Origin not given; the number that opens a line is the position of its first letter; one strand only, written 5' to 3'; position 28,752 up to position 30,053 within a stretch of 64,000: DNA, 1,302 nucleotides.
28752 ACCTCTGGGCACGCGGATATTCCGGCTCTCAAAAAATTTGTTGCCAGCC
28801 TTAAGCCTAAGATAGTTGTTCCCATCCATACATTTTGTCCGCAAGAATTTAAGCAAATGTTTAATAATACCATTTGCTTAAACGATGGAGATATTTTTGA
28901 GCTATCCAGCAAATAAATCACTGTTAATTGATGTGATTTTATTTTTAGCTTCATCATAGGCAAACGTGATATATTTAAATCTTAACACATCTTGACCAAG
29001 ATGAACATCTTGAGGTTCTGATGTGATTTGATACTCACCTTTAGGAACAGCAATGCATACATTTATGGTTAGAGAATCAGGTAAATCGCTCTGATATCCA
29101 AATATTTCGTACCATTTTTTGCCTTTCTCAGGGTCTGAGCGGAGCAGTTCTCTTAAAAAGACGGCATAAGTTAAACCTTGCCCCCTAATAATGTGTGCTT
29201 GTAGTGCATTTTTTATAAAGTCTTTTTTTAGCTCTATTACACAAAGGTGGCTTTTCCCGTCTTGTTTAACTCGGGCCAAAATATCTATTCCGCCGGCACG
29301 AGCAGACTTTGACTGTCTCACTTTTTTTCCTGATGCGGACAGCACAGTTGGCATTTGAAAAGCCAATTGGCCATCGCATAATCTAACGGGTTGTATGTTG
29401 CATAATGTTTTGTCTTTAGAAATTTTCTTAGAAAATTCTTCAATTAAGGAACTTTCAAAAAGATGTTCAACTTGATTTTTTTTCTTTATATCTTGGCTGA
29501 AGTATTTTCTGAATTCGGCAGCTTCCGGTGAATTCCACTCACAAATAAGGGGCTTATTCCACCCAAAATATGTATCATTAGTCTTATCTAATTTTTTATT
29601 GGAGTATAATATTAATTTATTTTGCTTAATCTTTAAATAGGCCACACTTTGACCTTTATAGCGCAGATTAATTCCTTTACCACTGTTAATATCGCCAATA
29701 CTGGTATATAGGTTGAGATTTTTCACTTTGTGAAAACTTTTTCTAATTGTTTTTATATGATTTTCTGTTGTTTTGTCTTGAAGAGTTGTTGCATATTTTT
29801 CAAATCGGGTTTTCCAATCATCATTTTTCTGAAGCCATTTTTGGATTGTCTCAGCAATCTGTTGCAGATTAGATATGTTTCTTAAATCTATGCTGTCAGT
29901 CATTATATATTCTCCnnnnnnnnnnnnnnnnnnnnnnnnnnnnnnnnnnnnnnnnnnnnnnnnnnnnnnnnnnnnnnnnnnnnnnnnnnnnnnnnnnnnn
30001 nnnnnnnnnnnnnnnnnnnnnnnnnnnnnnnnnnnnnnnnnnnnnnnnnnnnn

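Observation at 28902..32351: XRE regulator / double-AAA+ ATPase / PD-(D/E)xK protein cassette that matches no defence system I can name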

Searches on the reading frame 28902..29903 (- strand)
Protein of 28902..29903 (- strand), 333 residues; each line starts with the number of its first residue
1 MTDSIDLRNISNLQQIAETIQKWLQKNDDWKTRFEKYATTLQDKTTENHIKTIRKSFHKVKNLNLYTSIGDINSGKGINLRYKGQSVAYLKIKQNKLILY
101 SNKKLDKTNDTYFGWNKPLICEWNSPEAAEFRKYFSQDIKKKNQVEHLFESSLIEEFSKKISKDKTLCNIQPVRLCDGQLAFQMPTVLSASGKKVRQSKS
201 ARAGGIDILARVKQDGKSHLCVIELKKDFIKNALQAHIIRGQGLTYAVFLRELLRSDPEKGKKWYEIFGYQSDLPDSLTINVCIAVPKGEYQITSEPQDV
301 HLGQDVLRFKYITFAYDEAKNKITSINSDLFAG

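Call 3: search_protein_families(library=padloc, proteins=[window:28902-29903:-], max_evalue=0.01)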
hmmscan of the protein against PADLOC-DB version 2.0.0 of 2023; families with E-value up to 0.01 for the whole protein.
window:28902-29903:- (333 aa): 1 family
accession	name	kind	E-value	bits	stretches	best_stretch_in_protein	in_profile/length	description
PDLC04916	PDC-S11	-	0.0081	13.2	0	196-257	48-101/358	-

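Call 4: search_protein_families(library=pfam, proteins=[window:28902-29903:-], max_evalue=0.01)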
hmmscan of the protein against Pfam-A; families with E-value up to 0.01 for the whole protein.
window:28902-29903:- (333 aa): 0 families

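Call 5: search_protein_families(library=ncbifam, proteins=[window:28902-29903:-], max_evalue=0.01)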
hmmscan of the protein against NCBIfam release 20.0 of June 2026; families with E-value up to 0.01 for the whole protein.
window:28902-29903:- (333 aa): 0 families

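Call 7: find_homologous_proteins(query=window:28902-29903:-)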
Query window:28902-29903:- (333 aa): 186 proteins with E <= 0.001 among 1882 candidates; the best 120 are listed.
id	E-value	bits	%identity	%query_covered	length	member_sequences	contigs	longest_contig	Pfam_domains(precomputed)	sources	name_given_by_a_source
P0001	3.4e-219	744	100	100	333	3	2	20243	-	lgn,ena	-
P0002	1.2e-209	713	96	100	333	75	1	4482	-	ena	-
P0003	4.9e-136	471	68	100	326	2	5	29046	-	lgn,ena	-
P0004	2.2e-132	459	66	100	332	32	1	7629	-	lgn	-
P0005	9.5e-123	427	62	99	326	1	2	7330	-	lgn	-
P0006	3.0e-122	426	62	99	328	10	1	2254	-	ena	-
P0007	2.5e-121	423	64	99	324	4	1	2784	-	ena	-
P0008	1.4e-119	417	62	99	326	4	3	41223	-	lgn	-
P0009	3.1e-119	416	61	99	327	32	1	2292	-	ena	-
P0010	1.4e-117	410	60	100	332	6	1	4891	-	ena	-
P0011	8.7e-117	408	59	100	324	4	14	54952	-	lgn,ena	-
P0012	4.0e-115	402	60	100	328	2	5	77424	-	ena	-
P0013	8.3e-114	398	59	100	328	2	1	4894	-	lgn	-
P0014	1.0e-100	355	55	100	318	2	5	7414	-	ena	-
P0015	3.2e-100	353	55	100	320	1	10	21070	-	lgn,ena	-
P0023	2.6e-98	347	55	100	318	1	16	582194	-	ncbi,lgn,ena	-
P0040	7.3e-45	172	37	95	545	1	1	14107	-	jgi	-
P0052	2.4e-42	163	36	96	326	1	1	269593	-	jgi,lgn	jgi:hypothetical protein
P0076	4.8e-37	146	37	86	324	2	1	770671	-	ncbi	-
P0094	1.4e-35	141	33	96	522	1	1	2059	PF22553.3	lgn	-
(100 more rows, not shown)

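Call 8: find_encoding_contigs(protein=P0023, flank=8000, max_places=3)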
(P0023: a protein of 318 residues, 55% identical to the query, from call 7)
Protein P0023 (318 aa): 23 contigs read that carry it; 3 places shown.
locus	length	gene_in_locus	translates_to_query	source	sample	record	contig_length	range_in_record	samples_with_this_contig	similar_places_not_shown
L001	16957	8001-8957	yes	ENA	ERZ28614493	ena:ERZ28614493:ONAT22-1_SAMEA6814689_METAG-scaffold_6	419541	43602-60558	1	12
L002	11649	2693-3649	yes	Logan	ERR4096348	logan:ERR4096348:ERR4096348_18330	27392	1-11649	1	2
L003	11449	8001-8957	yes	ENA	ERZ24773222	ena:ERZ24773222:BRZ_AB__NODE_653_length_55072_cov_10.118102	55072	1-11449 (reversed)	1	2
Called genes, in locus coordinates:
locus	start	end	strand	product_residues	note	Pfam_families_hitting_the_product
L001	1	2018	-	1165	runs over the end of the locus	PF18470:Cas9_a (faint), PF01844:HNH (weak), PF13395:HNH_4 (weak), PF18541:RuvC_III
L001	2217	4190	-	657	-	PF14903:WG_beta_rep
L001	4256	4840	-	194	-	PF00589:Phage_integrase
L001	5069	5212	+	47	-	-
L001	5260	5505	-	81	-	-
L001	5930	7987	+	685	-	PF14532:Sigma54_activ_2 (faint), PF24883:NPHP3_N (faint), PF00910:RNA_helicase (faint), PF00158:Sigma54_activat (faint), PF02367:TsaE (faint), PF13191:AAA_16 (faint), PF00004:AAA, PF00004:AAA, +5 more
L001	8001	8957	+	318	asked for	-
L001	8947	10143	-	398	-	PF00753:Lactamase_B (weak), PF13483:Lactamase_B_3 (faint), PF12706:Lactamase_B_2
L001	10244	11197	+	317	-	PF13280:WYL, PF25583:WCX (weak)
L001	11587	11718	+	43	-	-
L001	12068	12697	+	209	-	-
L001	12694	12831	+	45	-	-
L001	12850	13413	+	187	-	PF06821:Ser_hydrolase, PF12146:Hydrolase_4 (weak)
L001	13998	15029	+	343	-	PF04055:Radical_SAM, PF06968:BATS (weak)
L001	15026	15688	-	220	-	PF06414:Zeta_toxin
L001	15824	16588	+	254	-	PF01613:Flavin_Reduct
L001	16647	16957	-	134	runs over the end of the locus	-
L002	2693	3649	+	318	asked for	-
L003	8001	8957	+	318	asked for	-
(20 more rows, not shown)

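Call 9: find_encoding_contigs(protein=P0052, flank=8000, max_places=2)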
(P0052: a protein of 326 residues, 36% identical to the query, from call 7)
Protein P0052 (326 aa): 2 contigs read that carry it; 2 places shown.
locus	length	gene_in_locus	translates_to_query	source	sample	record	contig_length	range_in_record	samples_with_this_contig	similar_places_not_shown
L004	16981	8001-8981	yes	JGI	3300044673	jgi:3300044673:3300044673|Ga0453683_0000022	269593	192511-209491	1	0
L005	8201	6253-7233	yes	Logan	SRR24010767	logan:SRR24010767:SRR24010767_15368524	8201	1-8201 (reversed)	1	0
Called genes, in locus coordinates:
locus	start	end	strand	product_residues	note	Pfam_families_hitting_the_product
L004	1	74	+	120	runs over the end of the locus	-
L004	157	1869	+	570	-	PF02463:SMC_N (faint), PF13476:AAA_23 (weak), PF13304:AAA_21, PF13175:AAA_15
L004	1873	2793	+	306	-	-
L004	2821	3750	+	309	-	-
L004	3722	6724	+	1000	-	PF04313:HSDR_N, PF00270:DEAD (weak), PF04851:ResIII, PF18766:SWI2_SNF2, PF22679:T1R_D3-like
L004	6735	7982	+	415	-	PF00753:Lactamase_B, PF12706:Lactamase_B_2, PF07521:RMMBL (weak)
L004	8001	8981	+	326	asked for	-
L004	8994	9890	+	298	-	PF01844:HNH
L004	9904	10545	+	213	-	PF07799:DUF1643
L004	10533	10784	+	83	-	-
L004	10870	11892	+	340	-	PF14281:PDDEXK_4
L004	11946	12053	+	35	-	-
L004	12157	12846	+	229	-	PF00091:Tubulin (faint)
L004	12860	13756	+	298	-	PF13280:WYL, PF25583:WCX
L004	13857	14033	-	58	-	-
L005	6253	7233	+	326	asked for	-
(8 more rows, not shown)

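Call 10: find_encoding_contigs(protein=P0076, flank=8000, max_places=2)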
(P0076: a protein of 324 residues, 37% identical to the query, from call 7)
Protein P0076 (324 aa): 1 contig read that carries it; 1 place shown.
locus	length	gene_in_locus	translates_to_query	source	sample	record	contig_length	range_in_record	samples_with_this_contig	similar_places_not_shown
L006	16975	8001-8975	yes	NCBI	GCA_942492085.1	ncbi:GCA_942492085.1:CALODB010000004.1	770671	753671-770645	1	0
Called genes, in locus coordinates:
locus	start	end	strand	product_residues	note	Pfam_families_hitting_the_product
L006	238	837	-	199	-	-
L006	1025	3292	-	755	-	PF00023:Ank (faint), PF13606:Ank_3 (faint), PF12796:Ank_2 (faint)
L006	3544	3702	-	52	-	PF06140:Ifi-6-16 (weak)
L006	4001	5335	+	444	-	PF13395:HNH_4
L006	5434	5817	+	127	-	PF00753:Lactamase_B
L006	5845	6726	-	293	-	PF13276:HTH_21, PF00665:rve, PF13610:DDE_Tnp_IS240, PF13683:rve_3, PF13333:rve_2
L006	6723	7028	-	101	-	PF01527:HTH_Tnp_1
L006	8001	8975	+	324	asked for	-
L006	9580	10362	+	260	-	PF13637:Ank_4 (faint), PF00023:Ank (faint), PF12796:Ank_2 (weak)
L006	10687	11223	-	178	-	PF13730:HTH_36 (weak)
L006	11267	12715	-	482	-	PF13148:DUF3987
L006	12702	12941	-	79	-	-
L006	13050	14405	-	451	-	-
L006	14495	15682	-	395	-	PF24624:Int_N (weak), PF00589:Phage_integrase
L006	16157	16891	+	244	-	PF02661:Fic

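Call 14: find_related_loci(query=A1, collection=genome_contigs, flank=10000)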
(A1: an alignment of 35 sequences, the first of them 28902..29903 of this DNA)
Query A1 (333 aa) in genome_contigs; peptide patterns used: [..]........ (x = any residue, [..] = any of these).
169 stretches matched a pattern; 69 encode a relative of the query (tblastn E <= 1e-3); 69 distinct loci.
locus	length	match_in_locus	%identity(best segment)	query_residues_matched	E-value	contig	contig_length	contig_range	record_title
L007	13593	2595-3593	100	1-333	0e+0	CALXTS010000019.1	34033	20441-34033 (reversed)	MAG: uncultured Alphaproteobacteria bacterium isolate BRZ_SL__bin119 genome assembly, contig: BRZ_SL__NODE_1761_length_3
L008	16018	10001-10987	67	1-333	5e-143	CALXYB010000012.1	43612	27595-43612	MAG: uncultured Alphaproteobacteria bacterium isolate BRZ_DL__bin79 genome assembly, contig: BRZ_DL__NODE_1312_length_43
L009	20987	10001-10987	67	1-333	2e-141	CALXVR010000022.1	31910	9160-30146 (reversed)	MAG: uncultured Alphaproteobacteria bacterium isolate BRZ_SB__bin123 genome assembly, contig: BRZ_SB__NODE_1971_length_3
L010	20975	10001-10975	61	1-331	5e-126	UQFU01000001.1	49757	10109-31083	uncultured Alphaproteobacteria bacterium isolate UMGS241 genome assembly, contig: NODE_215_length_49757_cov_6.210877, wh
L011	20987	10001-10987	67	1-333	6e-142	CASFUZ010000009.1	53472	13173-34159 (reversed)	uncultured proteobacterium isolate O15_L1_384384_idba_bin.74 genome assembly, contig: O15_L1_384384_idba_bin.74.fa_scaff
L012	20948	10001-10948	55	1-332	2e-107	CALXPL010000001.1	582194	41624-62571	MAG: uncultured Alphaproteobacteria bacterium isolate BRZ_FQ__bin96 genome assembly, contig: BRZ_FQ__NODE_1_length_58219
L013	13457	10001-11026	48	1-331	3e-92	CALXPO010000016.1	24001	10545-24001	MAG: uncultured Alphaproteobacteria bacterium isolate E30__bin94 genome assembly, contig: E30__k127_4606064, whole genom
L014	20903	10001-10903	40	24-326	2e-52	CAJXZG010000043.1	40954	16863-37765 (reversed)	MAG TPA_asm: uncultured Prolixibacteraceae bacterium isolate SRR6201695_bin.1_MetaBAT_v2.12.1_MAG genome assembly, conti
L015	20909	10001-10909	37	7-306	3e-51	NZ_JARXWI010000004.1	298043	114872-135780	Parabacteroides sp. PFB2-10 Ga0505167_04, whole genome shotgun sequence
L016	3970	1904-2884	37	20-330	8e-50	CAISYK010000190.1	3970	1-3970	MAG: uncultured Bacteroidetes bacterium isolate Kiruna_bin-08168 genome assembly, contig: bin-08168:0190/1288, whole gen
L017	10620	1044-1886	39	1-287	2e-48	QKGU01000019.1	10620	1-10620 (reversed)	MAG: Paludibacter sp. isolate SZUA-536 scaffold_53190, whole genome shotgun sequence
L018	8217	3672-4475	41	17-287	4e-48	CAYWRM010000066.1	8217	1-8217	MAG TPA_asm: uncultured Lentimicrobiaceae bacterium isolate binchicken_co51_190 genome assembly, contig: NODE_3574_lengt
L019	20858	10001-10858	35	14-296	8e-48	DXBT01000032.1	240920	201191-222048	MAG TPA_asm: Candidatus Barnesiella merdipullorum isolate 5648 ChiHcolR4__C298730_L240920_SAMN08009820, whole genome sho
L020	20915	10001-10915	36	23-331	1e-46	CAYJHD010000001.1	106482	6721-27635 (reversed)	MAG TPA_asm: uncultured Desulfovibrionaceae bacterium isolate ERP123703_co1_285 genome assembly, contig: NODE_130_length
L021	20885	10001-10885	37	1-289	5e-46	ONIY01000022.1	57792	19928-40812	uncultured Prevotellaceae bacterium isolate RUG354 genome assembly, contig: scaffold_635, whole genome shotgun sequence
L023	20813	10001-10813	38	12-287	3e-45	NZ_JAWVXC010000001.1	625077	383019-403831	MAG: Lutibacter sp. isolate HN12.bin.11 k141_1558453_length_625077_cov_130.9954, whole genome shotgun sequence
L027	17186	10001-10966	35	10-330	1e-41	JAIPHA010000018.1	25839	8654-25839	MAG: Candidatus Omnitrophota bacterium isolate Tobar13.5m-G63 Tobar13-5m-20mill-C457, whole genome shotgun sequence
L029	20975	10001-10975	33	13-326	4e-41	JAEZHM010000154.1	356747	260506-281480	MAG: Bacillota bacterium isolate OH_CDB_136 k127_1473690, whole genome shotgun sequence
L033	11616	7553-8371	37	12-287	6e-41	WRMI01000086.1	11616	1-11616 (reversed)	MAG: Marinilabiliaceae bacterium isolate Th196P3bin71 Ga0099364_10012211, whole genome shotgun sequence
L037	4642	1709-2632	33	6-303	5e-40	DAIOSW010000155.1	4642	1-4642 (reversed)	MAG TPA_asm: Prevotella sp. isolate CTOTU1921 NODE_7813_length_4642_cov_5.490081, whole genome shotgun sequence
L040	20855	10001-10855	38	10-287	1e-37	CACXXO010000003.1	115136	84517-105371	MAG: uncultured Bacteroidetes bacterium isolate RUG11699 genome assembly, contig: RUG11699_asm_3, whole genome shotgun s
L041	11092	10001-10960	32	12-330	3e-37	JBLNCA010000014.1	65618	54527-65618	MAG: Burkholderiales bacterium isolate MAG137 PRJNA950955_bin43_renamed_13, whole genome shotgun sequence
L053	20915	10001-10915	34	10-317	5e-31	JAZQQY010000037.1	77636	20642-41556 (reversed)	MAG: Paludibacteraceae bacterium isolate T1900045235_TH20190005.MAGScoT_cleanbin_000001 SGB_5431_k141_1008342, whole gen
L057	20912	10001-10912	31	9-323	3e-30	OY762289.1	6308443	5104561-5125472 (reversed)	MAG: Desulfovibrionaceae bacterium isolate 1e2121d5-5174-4668-bae3-9852897706ae genome assembly, chromosome: 1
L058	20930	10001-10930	30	20-310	7e-30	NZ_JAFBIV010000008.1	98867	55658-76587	Oscillibacter valericigenes strain An860 An860_NODE_8_length_98894_cov_26.290505_pilon, whole genome shotgun sequence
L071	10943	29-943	27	10-325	1e-21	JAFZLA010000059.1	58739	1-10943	MAG: Treponema sp. isolate RGIG7863 Water_buffalos_Reticulum-4__c559288, whole genome shotgun sequence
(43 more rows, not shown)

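Call 19: predict_structure(alignment_id=A1)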
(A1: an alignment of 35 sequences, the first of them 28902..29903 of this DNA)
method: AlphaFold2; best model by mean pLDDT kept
length: 333 residues; sequences in the alignment: 35
mean_pLDDT: 92.1   pTM: 0.90
mean pLDDT of the five models: 92.1, 91.6, 91.1, 90.5, 89.1
residues with pLDDT >= 90: 253; 70-90: 71; 50-70: 9; < 50: 0
segments of 3 or more residues with pLDDT < 50: none
pLDDT, mean of each block of 10 residues (from residue 1): 90 98 94 91 78 84 87 89 93 93 95 95 97 91 84 93 93 87 89 89 84 94 97 97 98 95 94 95 97 94 98 95 95 79
secondary structure, 60 per line:
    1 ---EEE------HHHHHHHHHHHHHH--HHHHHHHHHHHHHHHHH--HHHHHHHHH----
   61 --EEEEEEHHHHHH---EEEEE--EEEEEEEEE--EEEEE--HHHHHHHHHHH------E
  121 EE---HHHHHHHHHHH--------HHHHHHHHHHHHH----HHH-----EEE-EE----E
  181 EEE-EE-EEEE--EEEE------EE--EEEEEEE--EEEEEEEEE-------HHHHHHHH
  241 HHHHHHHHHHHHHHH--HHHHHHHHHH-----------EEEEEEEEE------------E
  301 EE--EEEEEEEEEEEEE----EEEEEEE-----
elements in order: E4-6 H13-26 H29-45 H48-56 E63-68 H69-74 E78-82 E85-93 E96-100 H103-113 E120-122 H126-136 H145-157 E170-172 E180-183 E188-191 E194-197 E208-214 E217-225 H233-255 H258-267 E279-287 E300-302 E305-317 E322-328

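Call 22: fold_search(model_id=the predicted structure, library=pdb)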
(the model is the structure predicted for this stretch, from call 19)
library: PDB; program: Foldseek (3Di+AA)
matches with E <= 10: 132; with E <= 0.001: 0
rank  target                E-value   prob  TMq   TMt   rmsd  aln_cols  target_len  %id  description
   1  5ean_A                6.1e-02  0.23  0.17  0.07   8.4       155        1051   17  Crystal structure of Dna2 in complex with a 5' overhang DNA (released 2015-11-18)
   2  2od0_B                1.4e-01  0.44  0.15  0.35   7.8       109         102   15  The crystal structure of gene product VP1028 from Vibrio parahaemolyticus (released 2007-01-23)
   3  5eaw_A                2.1e-01  0.06  0.11  0.04  13.7       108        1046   19  Crystal structure of Dna2 nuclease-helicase (released 2015-11-18)
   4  7lw7                  2.8e-01  0.12  0.19  0.22  11.5       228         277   11  Human Exonuclease 5 crystal structure (released 2021-07-14)
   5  2od0_A                3.8e-01  0.16  0.13  0.28   8.2        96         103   14  The crystal structure of gene product VP1028 from Vibrio parahaemolyticus (released 2007-01-23)
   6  7lw9_A                4.7e-01  0.11  0.18  0.21   8.8       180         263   12  Human Exonuclease 5 crystal structure in complex with ssDNA, Sm, and Na (released 2021-07-14)
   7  2fok_A                5.7e-01  0.16  0.21  0.14   6.2       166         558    8  STRUCTURE OF RESTRICTION ENDONUCLEASE FOKI (released 1998-06-17)
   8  5eax_A                8.0e-01  0.08  0.15  0.05  12.2       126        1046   18  Crystal structure of Dna2 in complex with an ssDNA (released 2015-11-18)
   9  5es7                  8.5e-01  0.03  0.09  0.06  17.0       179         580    8  Crystal structure of the F-A domains of the LgrA initiation module soaked with FON, AMPcPP, and valine. (released 2016-01-20)
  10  1d02_B                9.6e-01  0.06  0.12  0.17   8.3        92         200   13  CRYSTAL STRUCTURE OF MUNI RESTRICTION ENDONUCLEASE IN COMPLEX WITH COGNATE DNA (released 2000-03-08)
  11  6vhy_A                1.1e+00  0.02  0.08  0.06  15.9       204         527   11  NpsA-ThdA, an artificially fused Adenylation-PCP di-domain NRPS from Klebsiella oxytoca (released 2020-06-24)
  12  9a5m_A                1.1e+00  0.11  0.24  0.18  12.2       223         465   12  Integrative model of YDJA-YDIS by crosslinking MS and deep learning (released 2024-09-18)
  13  9jus_v                1.1e+00  0.03  0.10  0.05  16.1       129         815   10  Structure of villin bound to an actin trimer (released 2025-10-08)
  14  2xkk_C                1.1e+00  0.01  0.07  0.04  23.3       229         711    9  CRYSTAL STRUCTURE OF MOXIFLOXACIN, DNA, and A. BAUMANNII TOPO IV (PARE-PARC FUSION TRUNCATE) (released 2010-09-01)
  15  2okf_A                1.2e+00  0.08  0.16  0.32   7.8       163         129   12  CRYSTAL STRUCTURE OF A FDXN ELEMENT EXCISION CONTROLLING FACTOR PROTEIN (AVA_3312) FROM ANABAENA VARIABILIS AT 1.60 A  (released 2007-01-30)
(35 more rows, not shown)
